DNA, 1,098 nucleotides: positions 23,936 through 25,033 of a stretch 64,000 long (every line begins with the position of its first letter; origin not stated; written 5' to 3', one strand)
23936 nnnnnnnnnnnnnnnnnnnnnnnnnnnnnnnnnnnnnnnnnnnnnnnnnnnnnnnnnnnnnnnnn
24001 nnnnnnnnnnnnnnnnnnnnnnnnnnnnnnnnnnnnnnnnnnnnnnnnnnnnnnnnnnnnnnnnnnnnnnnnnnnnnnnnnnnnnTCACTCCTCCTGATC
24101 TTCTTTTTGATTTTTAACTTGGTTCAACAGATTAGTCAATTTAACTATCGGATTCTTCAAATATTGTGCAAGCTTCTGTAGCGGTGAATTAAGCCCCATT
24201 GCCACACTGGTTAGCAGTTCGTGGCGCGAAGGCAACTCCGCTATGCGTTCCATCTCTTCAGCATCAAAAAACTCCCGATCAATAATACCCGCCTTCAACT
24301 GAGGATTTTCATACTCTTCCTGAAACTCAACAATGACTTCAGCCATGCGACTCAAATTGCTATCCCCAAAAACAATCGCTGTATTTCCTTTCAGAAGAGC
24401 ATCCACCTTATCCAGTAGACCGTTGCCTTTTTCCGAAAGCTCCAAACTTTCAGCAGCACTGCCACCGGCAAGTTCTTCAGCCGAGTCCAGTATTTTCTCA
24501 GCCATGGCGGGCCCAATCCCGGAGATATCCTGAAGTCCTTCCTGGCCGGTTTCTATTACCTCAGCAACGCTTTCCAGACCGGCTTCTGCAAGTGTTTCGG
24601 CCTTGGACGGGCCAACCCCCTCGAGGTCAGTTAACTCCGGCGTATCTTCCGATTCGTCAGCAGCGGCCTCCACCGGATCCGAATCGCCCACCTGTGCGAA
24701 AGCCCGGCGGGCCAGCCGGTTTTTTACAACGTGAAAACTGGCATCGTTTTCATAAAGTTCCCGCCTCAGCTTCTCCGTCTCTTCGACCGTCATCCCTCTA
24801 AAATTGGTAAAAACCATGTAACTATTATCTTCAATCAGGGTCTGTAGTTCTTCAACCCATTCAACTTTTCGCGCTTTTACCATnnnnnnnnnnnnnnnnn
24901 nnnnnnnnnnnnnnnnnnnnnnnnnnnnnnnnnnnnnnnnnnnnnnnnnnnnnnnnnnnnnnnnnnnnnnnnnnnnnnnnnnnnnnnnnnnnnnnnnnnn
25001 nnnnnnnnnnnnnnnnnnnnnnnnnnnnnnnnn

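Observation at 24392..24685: Ribosomal protein uL10 carries an internal ~98-aa insertion with two helix-hairpin-helix motifs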

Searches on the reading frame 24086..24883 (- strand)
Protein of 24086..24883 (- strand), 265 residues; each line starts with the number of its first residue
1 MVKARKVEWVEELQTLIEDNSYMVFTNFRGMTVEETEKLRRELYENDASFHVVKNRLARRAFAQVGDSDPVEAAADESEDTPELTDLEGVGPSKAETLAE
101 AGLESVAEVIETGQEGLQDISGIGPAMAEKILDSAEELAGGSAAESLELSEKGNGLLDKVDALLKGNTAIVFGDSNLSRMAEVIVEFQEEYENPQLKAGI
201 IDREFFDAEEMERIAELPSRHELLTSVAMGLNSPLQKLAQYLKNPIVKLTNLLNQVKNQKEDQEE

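Call 3: search_protein_families(library=pfam, proteins=[window:24086-24883:-], max_evalue=1)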
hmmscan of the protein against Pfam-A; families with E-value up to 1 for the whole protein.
window:24086-24883:- (265 aa): 12 families
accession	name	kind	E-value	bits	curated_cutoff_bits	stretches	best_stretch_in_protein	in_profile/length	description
PF00466.25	Ribosomal_L10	-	2.9e-22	79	22.8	2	1-68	1-68/100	Ribosomal protein L10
PF14520.12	HHH_5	-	1.6e-11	44.9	27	1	83-136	3-56/57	Helix-hairpin-helix domain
PF00633.29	HHH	-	7.4e-10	38.6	24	2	114-133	10-29/30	Helix-hairpin-helix motif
PF10391.15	DNA_pol_lambd_f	-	0.0002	21.6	29.8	1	88-114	7-33/51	Fingers domain of DNA polymerase lambda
PF12826.13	HHH_2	-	0.00051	20.6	27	1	89-133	10-53/64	Helix-hairpin-helix motif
PF14716.13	HHH_8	-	0.00058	20.6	30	1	103-133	37-66/73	Helix-hairpin-helix domain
PF11731.14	Cdd1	-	0.00086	19.9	25.5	1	81-111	5-35/86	Pathogenicity locus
PF12836.13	HHH_3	-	0.003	18.1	27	1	116-133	15-32/65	Helix-hairpin-helix motif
PF25627.1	Polyoma_VP2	-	0.011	15.3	30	1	104-210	16-120/356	Polyomaviruses capsid protein VP2 family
PF11798.14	IMS_HHH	-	0.021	15.5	24.4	0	84-102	13-31/32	IMS family HHH motif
PF00570.28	HRDC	-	0.023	15.1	23.8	0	100-131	29-60/68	HRDC domain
PF00730.31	HhH-GPD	-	0.21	12.4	26.2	1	94-182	29-84/108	HhH-GPD superfamily base excision DNA repair protein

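Call 4: search_protein_families(library=ncbifam, proteins=[window:24086-24883:-], max_evalue=1)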
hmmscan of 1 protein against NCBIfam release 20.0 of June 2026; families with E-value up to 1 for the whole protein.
window:24086-24883:- (265 aa): 29 families (the best 25 are shown)
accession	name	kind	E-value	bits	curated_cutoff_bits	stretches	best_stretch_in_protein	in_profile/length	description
NF000955.1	PRK00099.1-1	equivalog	5.4e-42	143.4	85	2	157-261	64-168/168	50S ribosomal protein L10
NF009401.0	PRK12766.1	equivalog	2.6e-12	46.9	239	1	75-140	2-68/238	50S ribosomal protein L32e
NF003099.0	PRK04019.2-2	equivalog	9e-09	34.8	341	1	1-66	10-74/293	50S ribosomal protein L10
NF003301.0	PRK04301.1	equivalog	3.3e-08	33.1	259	1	82-141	5-64/316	DNA repair and recombination protein RadA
NF003095.0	PRK04019.1-1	equivalog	9.5e-08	31.4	381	1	5-66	16-76/339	50S ribosomal protein L10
TIGR02236.1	recomb_radA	equivalog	3.7e-07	29.8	361.15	1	83-150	1-69/311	DNA repair and recombination protein RadA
NF003098.0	PRK04019.1-5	equivalog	6.9e-07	28.7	331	1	5-67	11-72/336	50S ribosomal protein L10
NF011260.0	PRK14666.1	equivalog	3.6e-06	26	649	1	81-141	636-695/698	excinuclease ABC subunit C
TIGR01259.1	comE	subfamily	1.5e-05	24.9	152.35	2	82-135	68-118/120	comEA protein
NF002654.0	PRK02362.1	equivalog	3.6e-05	22.3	887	1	81-139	651-707/739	ATP-dependent DNA helicase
NF008915.0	PRK12278.1-1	equivalog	0.00013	22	281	1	68-111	141-182/216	50S ribosomal protein L21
NF008916.0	PRK12278.1-4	equivalog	0.00015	21.7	193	1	58-110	135-188/223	50S ribosomal protein L21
TIGR00084.2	ruvA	equivalog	0.0003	20.4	85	1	83-132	76-127/202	Holliday junction branch migration protein RuvA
TIGR00426.1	TIGR00426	subfamily_domain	0.0006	19.8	53.1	1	83-134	17-66/69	competence protein ComEA helix-hairpin-helix repeat region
TIGR03491.1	TIGR03491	subfamily_domain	0.0019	17.2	97.45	1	78-136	208-266/462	TM0106 family RecB-like putative nuclease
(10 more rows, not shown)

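Call 5: search_solved_structures(query=window:24089-24883:-, max_evalue=1, show_alignments=3)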
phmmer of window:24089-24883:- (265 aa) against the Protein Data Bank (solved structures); distinct sequences matched with E-value up to 1: 52.
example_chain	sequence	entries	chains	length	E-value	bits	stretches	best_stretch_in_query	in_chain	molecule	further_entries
7o5b_p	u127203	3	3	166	4.9e-16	62.5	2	160-241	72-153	50S ribosomal protein L10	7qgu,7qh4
3j9w_BJ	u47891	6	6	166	5.2e-16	62.4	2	160-241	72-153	50S ribosomal protein uL10 | 50S ribosomal protein L10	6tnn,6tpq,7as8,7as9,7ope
8uu8_I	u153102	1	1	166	6.4e-15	58.9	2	159-240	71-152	Large ribosomal subunit protein uL10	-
1zav_A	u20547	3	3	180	7.3e-13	52.1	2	160-261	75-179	50S ribosomal protein L10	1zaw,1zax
9e0n_I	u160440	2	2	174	7.9e-12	48.7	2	158-263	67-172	Large ribosomal subunit protein uL10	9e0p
5o60_I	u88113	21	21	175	8e-12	48.7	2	158-263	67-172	50S ribosomal protein L10 | Large ribosomal subunit protein uL10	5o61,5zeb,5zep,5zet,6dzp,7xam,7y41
4v63_BJ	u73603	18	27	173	2.3e-11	47.2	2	161-254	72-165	50S ribosomal protein L10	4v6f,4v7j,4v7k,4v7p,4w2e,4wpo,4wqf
5a9z_AI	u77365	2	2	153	1e-10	45.1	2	161-239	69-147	50S ribosomal protein L10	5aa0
8fmw_AJ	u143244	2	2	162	1.1e-10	45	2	157-243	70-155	50S ribosomal protein L10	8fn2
5njt_b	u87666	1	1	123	1.5e-09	41.3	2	5-65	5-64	50S ribosomal protein L10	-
3cma_Y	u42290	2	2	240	2.1e-09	40.8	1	76-153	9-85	50S ribosomal protein L32e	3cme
1jj2_X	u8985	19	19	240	2.1e-09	40.8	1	76-153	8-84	RIBOSOMAL PROTEIN L32E | 50S ribosomal protein L32E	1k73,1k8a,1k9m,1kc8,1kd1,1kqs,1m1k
1s72_Y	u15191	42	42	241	2.1e-09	40.8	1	76-153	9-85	50S ribosomal protein L32E | RPL32E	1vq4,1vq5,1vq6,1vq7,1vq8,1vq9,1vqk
7ood_g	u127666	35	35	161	2.6e-09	40.5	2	162-240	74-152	50S ribosomal protein L10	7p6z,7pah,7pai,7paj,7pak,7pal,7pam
9l94_Q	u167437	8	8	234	1.3e-07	35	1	78-139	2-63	Large ribosomal subunit protein eL32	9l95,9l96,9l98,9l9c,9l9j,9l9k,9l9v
6dzi_I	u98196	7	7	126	7.8e-07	32.4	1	1-66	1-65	50S ribosomal protein L10 | Large ribosomal subunit protein uL10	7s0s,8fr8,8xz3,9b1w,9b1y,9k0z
7unr_I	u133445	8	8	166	9.9e-06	28.8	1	158-241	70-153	50S ribosomal protein L10 | Large ribosomal subunit protein uL10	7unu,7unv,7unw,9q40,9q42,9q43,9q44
4v83_BI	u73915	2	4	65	0.0015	21.6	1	5-66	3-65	50S ribosomal protein L10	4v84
4uy8_5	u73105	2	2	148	0.0016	21.6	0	165-226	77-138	50S RIBOSOMAL PROTEIN L10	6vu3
3j9z_LD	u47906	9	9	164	0.0017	21.5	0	165-227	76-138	50S ribosomal protein L10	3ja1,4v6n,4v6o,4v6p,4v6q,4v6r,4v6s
3j7z_5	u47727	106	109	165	0.0017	21.5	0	165-227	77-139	50S ribosomal protein L10 | Large ribosomal subunit protein uL10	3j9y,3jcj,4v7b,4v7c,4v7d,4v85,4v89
5h5u_I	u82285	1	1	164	0.0022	21.1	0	165-227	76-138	50S ribosomal protein L10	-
5gad_I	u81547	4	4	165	0.0022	21.1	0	165-227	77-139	50S ribosomal protein L10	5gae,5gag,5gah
6lkq_n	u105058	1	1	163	0.0044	20.1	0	22-62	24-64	50S ribosomal protein L10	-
4ybb_DI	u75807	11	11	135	0.0049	20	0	22-62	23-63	50S ribosomal protein L10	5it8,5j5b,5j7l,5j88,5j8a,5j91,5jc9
6hrm_H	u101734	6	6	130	0.018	18.1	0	22-62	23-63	50S ribosomal protein L10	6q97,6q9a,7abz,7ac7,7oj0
5np6_3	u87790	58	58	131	0.019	18.1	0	22-62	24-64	50S ribosomal protein L10 | Large ribosomal subunit protein uL10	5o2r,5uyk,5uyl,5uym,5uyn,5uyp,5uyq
6xyw_Ah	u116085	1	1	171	0.16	15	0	17-62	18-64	50S ribosomal protein L10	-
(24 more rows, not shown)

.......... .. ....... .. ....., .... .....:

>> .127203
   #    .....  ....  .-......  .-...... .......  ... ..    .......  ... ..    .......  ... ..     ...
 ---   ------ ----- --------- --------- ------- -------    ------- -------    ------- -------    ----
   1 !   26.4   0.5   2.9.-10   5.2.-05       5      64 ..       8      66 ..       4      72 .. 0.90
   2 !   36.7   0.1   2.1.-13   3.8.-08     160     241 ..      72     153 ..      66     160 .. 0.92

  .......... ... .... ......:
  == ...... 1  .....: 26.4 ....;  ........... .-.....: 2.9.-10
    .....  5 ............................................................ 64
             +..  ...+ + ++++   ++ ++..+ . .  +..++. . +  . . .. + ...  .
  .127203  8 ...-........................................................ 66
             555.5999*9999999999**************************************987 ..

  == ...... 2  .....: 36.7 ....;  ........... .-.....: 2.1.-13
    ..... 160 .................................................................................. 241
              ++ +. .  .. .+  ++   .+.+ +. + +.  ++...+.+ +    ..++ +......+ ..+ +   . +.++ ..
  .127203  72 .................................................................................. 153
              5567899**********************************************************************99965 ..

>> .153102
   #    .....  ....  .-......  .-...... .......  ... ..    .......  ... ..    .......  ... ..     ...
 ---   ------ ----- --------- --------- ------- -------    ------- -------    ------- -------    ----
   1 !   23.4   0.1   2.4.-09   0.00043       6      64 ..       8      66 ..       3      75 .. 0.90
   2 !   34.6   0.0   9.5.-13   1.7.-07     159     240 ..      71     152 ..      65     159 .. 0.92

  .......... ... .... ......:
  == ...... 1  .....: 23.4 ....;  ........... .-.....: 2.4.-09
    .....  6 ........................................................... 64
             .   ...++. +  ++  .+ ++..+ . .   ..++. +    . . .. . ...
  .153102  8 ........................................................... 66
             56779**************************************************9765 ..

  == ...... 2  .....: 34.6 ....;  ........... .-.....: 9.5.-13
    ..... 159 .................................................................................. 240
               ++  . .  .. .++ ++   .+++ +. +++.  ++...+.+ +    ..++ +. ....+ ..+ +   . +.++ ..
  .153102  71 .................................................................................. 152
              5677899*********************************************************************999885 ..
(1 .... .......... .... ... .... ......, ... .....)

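Call 6: find_homologous_proteins(query=window:24089-24883:-, max_evalue=0.001)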
Query window:24089-24883:- (265 aa): 115 proteins with E <= 0.001 among 4458 candidates.
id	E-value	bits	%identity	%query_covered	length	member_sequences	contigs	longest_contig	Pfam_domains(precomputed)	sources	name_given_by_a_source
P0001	1.6e-161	554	100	100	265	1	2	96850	PF00466.26,PF14520.13,PF00633.30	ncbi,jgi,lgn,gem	-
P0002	4.2e-120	418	75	100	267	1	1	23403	PF12826.14,PF00466.26,PF10391.16,PF14520.13,PF00633.30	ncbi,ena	-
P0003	5.5e-76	274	51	99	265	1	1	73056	PF00466.26,PF14520.13,PF00633.30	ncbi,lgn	-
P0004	6.5e-72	260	49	99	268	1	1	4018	PF12826.14,PF00466.26,PF14520.13,PF00633.30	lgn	-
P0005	5.9e-62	228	45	100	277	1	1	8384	PF00466.26,PF10391.16,PF14520.13,PF14716.14,PF11731.15,PF00633.30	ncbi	-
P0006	2.4e-61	226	48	100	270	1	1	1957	PF00466.26,PF14520.13,PF11798.15,PF11731.15,PF00633.30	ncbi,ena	-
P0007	1.8e-57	213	43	100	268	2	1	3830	PF00466.26,PF14520.13,PF00633.30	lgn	-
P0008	3.9e-57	212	45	98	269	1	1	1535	PF12826.14,PF00466.26,PF14520.13,PF00633.30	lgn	-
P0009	3.8e-54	202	45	98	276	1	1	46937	PF00466.26,PF10391.16,PF14520.13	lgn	-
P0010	1.9e-53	200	42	99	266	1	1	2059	PF00466.26,PF14520.13,PF27436.1,PF00633.30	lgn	-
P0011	2.4e-53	199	42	98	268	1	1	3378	PF00466.26,PF14520.13,PF00633.30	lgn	-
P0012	2.6e-53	199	43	98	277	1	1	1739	PF00466.26,PF10391.16,PF14520.13,PF27436.1,PF00633.30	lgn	-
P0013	5.5e-52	195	39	100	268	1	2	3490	PF00466.26,PF14520.13,PF00633.30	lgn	-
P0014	1.1e-51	194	43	98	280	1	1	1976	PF00466.26,PF14520.13,PF21999.3,PF00633.30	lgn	-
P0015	7.0e-36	142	46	65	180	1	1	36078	PF00466.26,PF10391.16,PF14520.13,PF11731.15,PF00633.30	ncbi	ncbi:MAG: 50S ribosomal protein L10, partial [bacterium]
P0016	4.3e-17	81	34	42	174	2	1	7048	PF00466.26,PF27436.1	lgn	-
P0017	2.3e-16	78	29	40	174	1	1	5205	PF00466.26,PF27436.1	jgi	jgi:large subunit ribosomal protein L10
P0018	3.2e-16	78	35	37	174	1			PF00466.26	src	-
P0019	2.2e-15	75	41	40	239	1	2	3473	PF00466.26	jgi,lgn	jgi:large subunit ribosomal protein L10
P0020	2.4e-15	75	35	30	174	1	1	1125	PF00466.26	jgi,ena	-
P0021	2.5e-15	75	35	30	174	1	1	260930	PF00466.26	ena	-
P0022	1.0e-14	73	38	38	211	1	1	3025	PF00466.26,PF27436.1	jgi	jgi:large subunit ribosomal protein L10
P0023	1.4e-14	73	39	41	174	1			PF00466.26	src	-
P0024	2.1e-14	72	35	37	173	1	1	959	PF00466.26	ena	-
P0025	2.2e-14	72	32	31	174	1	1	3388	PF00466.26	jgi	jgi:large subunit ribosomal protein L10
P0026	2.2e-14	72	41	38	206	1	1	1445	PF00466.26,PF27436.1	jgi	jgi:large subunit ribosomal protein L10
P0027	2.3e-14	72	34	43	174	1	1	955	PF00466.26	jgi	jgi:large subunit ribosomal protein L10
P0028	2.3e-14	72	34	43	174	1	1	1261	PF00466.26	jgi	jgi:large subunit ribosomal protein L10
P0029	3.7e-14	71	38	38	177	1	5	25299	PF00466.26,PF27436.1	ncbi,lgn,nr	ncbi:MAG: 50S ribosomal protein L10 [Verrucomicrobiota bacterium]|nr:50S ribosomal protein L10 [Chth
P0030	4.5e-14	71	37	31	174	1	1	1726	PF00466.26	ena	-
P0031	6.9e-14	70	32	37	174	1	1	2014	PF00466.26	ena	-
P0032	7.1e-14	70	32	37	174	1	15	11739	PF00466.26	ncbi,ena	-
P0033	7.1e-14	70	32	37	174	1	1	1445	PF00466.26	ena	-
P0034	7.4e-14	70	32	37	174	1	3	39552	PF00466.26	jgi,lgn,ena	jgi:large subunit ribosomal protein L10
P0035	1.4e-13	69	32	37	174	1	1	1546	PF00466.26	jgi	jgi:large subunit ribosomal protein L10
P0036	1.5e-13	69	36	30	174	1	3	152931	PF00466.26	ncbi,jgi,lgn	ncbi:MAG TPA: 50S ribosomal protein L10 [Candidatus Udaeobacter sp.]|jgi:large subunit ribosomal pro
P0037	1.5e-13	69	36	39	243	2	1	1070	PF00466.26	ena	-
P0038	1.7e-13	69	37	38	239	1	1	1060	PF00466.26,PF27436.1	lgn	-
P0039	1.8e-13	69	37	38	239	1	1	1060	PF00466.26,PF27436.1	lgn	-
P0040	1.9e-13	69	38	37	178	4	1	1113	PF00466.26,PF27436.1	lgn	-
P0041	2.1e-13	69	37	37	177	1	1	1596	PF00466.26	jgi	jgi:large subunit ribosomal protein L10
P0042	2.2e-13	69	35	36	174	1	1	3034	PF00466.26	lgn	-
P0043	2.4e-13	69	33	43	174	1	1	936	PF00466.26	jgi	jgi:large subunit ribosomal protein L10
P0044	2.4e-13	69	34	37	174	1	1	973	PF00466.26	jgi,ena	-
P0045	3.0e-13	68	34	36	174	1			PF00466.26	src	-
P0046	3.3e-13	68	36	37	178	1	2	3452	PF00466.26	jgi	jgi:large subunit ribosomal protein L10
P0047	3.7e-13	68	37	35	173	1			PF00466.26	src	-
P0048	4.2e-13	68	34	36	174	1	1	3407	PF00466.26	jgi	jgi:large subunit ribosomal protein L10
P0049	4.3e-13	68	34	37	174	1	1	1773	PF00466.26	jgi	jgi:large subunit ribosomal protein L10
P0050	5.7e-13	67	35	35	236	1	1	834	PF00466.26,PF27436.1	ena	-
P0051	6.7e-13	67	37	38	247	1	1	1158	PF00466.26,PF27436.1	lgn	-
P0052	6.8e-13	67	33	43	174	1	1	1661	PF00466.26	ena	-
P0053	7.5e-13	67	34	37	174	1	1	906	PF00466.26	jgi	-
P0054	7.7e-13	67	34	37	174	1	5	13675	PF00466.26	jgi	jgi:large subunit ribosomal protein L10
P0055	8.0e-13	67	38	39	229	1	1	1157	PF00466.26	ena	-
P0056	8.6e-13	67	37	38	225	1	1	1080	PF00466.26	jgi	jgi:large subunit ribosomal protein L10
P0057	9.3e-13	67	33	36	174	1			PF00466.26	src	-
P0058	1.2e-12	66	37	38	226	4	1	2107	PF00466.26,PF27436.1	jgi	jgi:large subunit ribosomal protein L10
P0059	1.6e-12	66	36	38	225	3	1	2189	PF00466.26,PF27436.1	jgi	jgi:large subunit ribosomal protein L10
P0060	1.7e-12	66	36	38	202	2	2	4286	PF00466.26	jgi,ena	-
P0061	1.9e-12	66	36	38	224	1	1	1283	PF00466.26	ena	-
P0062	2.1e-12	65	36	38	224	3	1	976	PF00466.26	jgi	-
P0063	2.2e-12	65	35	38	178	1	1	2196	PF00466.26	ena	-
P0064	2.3e-12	65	37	38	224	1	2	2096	PF00466.26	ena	-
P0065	2.7e-12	65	37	40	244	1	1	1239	PF00466.26,PF27436.1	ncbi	-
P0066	3.1e-12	65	30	37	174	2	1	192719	PF00466.26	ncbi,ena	-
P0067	4.0e-12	65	36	38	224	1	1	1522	PF00466.26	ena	-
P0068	5.6e-12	64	38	38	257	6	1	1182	PF00466.26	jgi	jgi:large subunit ribosomal protein L10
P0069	5.6e-12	64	36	38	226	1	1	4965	PF00466.26,PF27436.1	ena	-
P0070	5.7e-12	64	38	40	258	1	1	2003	PF00466.26,PF27436.1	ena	-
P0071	6.2e-12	64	37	38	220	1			PF00466.26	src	-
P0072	7.6e-12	64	37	38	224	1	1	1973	PF00466.26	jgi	-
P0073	8.3e-12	63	36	38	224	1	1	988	PF00466.26,PF27436.1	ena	-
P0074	9.7e-12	63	38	38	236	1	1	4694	PF00466.26,PF27436.1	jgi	jgi:large subunit ribosomal protein L10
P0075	1.0e-11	63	36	39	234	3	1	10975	PF00466.26,PF27436.1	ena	-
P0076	1.0e-11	63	37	38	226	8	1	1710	PF00466.26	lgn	-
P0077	1.2e-11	63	36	38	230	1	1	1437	PF00466.26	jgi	-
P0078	1.2e-11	63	36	38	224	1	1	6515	PF00466.26,PF27436.1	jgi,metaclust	metaclust:\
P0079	1.2e-11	63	36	38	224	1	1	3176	PF00466.26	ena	-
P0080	1.3e-11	63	35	38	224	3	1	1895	PF00466.26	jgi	jgi:large subunit ribosomal protein L10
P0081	1.4e-11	63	36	38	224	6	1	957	PF00466.26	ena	-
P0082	1.6e-11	63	36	39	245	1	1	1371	PF00466.26,PF27436.1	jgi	jgi:large subunit ribosomal protein L10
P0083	1.8e-11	62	36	38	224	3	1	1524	PF00466.26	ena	-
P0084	2.0e-11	62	37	38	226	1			PF00466.26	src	-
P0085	2.1e-11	62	36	38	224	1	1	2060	PF00466.26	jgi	jgi:large subunit ribosomal protein L10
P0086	2.4e-11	62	36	38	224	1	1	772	PF00466.26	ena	-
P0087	2.4e-11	62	37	38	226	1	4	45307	PF00466.26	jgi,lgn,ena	-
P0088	2.6e-11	62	36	38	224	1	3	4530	PF00466.26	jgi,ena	-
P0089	2.7e-11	62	37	38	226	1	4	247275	PF00466.26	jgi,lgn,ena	-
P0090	2.9e-11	62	34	41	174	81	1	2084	PF00466.26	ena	-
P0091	3.2e-11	62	34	38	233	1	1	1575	PF00466.26,PF27436.1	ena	-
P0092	4.1e-11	61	36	38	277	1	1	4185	PF00466.26,PF27436.1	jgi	jgi:large subunit ribosomal protein L10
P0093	5.8e-11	61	34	41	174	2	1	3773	PF00466.26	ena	-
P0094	5.8e-11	61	36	34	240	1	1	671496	PF00466.26,PF27436.1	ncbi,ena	-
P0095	8.3e-11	60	34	38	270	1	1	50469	PF00466.26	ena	-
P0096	8.7e-11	60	36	38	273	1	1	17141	PF00466.26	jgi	jgi:large subunit ribosomal protein L10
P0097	1.3e-10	60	35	36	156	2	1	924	PF00466.26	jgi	jgi:large subunit ribosomal protein L10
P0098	1.3e-10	60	36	38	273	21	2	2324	PF00466.26,PF27436.1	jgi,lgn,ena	jgi:large subunit ribosomal protein L10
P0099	1.3e-10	60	44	23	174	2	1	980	PF00466.26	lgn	-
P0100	3.6e-10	58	36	38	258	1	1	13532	PF00466.26,PF27436.1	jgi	jgi:large subunit ribosomal protein L10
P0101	4.6e-10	58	36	38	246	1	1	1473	PF00466.26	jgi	jgi:large subunit ribosomal protein L10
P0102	5.5e-10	58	36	41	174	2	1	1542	PF00466.26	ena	-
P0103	6.2e-10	57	56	18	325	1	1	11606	PF12826.14,PF10391.16,PF14520.13,PF12836.14,PF11731.15,PF00633.30,PF01655.24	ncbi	-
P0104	8.5e-10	57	42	23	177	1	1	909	PF00466.26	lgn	-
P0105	8.9e-10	57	56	18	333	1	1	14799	PF12826.14,PF10391.16,PF14520.13,PF12836.14,PF11731.15,PF00633.30,PF01655.24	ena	-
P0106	1.0e-9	57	34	38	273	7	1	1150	PF00466.26,PF27436.1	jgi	-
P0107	1.4e-9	56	55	18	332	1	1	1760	PF12826.14,PF10391.16,PF14520.13,PF21999.3,PF12836.14,PF11731.15,PF00633.30,PF01655.24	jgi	jgi:large subunit ribosomal protein L32e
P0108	2.9e-9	55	56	18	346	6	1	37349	PF12826.14,PF10391.16,PF14520.13,PF12836.14,PF11731.15,PF00633.30,PF01655.24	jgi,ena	-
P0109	6.1e-9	54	39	27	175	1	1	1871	PF00466.26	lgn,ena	-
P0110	1.1e-8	53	36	38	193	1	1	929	PF00466.26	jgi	-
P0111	8.7e-8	50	40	23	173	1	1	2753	PF00466.26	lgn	-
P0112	2.0e-7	49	47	22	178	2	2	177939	PF00466.26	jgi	-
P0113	4.6e-5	41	51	17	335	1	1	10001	PF12826.14,PF10391.16,PF14520.13,PF12836.14,PF11731.15,PF00633.30,PF01655.24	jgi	-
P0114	1.1e-4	40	59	18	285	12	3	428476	PF10391.16,PF14520.13,PF00633.30,PF01655.24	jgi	-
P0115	6.4e-4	38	30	24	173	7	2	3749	PF00466.26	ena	-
